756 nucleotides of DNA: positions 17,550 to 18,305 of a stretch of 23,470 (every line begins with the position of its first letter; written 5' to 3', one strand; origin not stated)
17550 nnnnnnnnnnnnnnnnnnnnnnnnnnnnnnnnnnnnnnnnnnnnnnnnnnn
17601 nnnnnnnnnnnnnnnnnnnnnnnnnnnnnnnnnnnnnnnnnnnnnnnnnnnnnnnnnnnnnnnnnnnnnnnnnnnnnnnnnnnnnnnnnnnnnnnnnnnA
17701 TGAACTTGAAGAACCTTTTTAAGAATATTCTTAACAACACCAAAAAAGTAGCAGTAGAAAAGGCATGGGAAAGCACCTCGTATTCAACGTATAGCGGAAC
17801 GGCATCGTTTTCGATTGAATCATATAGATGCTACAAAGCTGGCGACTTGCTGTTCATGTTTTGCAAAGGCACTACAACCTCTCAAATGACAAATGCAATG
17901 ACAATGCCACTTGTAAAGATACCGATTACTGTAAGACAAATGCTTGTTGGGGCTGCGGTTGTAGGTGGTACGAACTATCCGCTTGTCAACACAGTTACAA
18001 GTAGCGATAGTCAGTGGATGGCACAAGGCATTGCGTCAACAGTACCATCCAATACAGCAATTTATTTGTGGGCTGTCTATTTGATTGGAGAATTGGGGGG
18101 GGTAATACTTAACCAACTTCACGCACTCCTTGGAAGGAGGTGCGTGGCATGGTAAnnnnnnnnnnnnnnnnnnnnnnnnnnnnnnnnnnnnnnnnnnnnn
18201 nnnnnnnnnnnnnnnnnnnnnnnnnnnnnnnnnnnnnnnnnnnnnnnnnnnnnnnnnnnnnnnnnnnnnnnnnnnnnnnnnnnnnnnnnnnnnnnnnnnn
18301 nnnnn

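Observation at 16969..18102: The genome's only long homopolymers (G8, G7, G8) are clustered in 1.1 kb of the tail-fibre cassette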

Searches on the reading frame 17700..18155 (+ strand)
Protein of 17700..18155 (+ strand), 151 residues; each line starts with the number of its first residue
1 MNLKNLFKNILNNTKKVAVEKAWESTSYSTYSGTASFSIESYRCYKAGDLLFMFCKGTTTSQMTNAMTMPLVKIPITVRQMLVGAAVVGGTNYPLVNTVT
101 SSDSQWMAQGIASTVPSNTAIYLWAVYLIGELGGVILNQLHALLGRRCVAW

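Call 6: search_protein_families(library=pfam, proteins=[window:17700-18155:+], max_evalue=0.01)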
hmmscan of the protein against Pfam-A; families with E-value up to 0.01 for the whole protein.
window:17700-18155:+ (151 aa): 1 family
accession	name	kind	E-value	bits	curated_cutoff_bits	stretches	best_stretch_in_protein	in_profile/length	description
PF13303.11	PTS_EIIC_2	-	0.009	15.6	28.9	0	31-88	203-259/327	Phosphotransferase system, EIIC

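Call 54: find_homologous_proteins(query=window:17700-18155:+, max_evalue=0.001)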
Query window:17700-18155:+ (151 aa): 3 proteins with E <= 0.001 among 29 candidates.
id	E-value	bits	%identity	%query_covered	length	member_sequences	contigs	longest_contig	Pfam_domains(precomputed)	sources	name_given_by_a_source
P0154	3.5e-94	330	100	100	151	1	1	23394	-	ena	-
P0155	1.1e-73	264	82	99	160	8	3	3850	-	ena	-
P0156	9.3e-42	160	58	87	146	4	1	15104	-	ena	-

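Call 56: find_encoding_contigs(protein=P0154, flank=2500, max_places=6)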
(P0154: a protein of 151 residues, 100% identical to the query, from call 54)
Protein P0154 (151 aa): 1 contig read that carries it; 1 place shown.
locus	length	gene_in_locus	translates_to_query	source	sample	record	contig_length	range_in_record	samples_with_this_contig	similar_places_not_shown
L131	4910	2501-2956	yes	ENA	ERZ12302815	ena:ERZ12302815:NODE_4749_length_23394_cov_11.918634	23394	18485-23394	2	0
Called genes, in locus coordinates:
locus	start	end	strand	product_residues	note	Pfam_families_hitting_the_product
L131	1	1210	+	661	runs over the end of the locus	-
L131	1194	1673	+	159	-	PF18454:Mtd_N (weak), PF02839:CBM_5_12 (weak)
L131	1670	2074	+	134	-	PF21939:Gp10_C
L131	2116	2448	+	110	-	-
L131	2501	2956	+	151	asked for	-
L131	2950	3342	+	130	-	-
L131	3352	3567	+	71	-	-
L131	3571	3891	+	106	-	-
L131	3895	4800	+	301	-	PF01471:PG_binding_1 (faint), PF09374:PG_binding_3 (faint)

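Call 60: search_protein_families(library=phrogs, proteins=[window:17700-18101:+], max_evalue=0.001)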
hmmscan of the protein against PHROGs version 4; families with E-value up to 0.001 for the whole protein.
window:17700-18101:+ (134 aa): 0 families

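Call 94: list_cluster_members(proteins=[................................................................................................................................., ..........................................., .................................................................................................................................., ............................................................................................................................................, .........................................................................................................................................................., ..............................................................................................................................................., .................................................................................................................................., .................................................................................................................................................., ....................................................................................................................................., window:17700-18101:+])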
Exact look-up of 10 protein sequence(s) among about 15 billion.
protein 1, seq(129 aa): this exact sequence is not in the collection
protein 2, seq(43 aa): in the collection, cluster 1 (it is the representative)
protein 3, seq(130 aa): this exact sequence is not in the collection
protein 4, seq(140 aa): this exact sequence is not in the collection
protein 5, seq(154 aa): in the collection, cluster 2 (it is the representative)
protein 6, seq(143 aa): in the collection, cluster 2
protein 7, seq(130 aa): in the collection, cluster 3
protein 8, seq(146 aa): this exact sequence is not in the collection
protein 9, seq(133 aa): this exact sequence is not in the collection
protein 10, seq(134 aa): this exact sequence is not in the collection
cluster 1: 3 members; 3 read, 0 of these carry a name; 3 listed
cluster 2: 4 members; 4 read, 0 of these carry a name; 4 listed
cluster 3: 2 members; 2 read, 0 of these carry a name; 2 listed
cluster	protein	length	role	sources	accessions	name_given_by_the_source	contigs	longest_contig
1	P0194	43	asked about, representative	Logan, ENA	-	-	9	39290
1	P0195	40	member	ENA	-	-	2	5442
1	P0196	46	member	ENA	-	-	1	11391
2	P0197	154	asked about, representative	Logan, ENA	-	-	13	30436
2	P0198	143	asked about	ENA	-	-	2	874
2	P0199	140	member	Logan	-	-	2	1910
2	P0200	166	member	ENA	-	-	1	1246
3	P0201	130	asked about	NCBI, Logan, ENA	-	-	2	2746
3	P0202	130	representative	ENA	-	-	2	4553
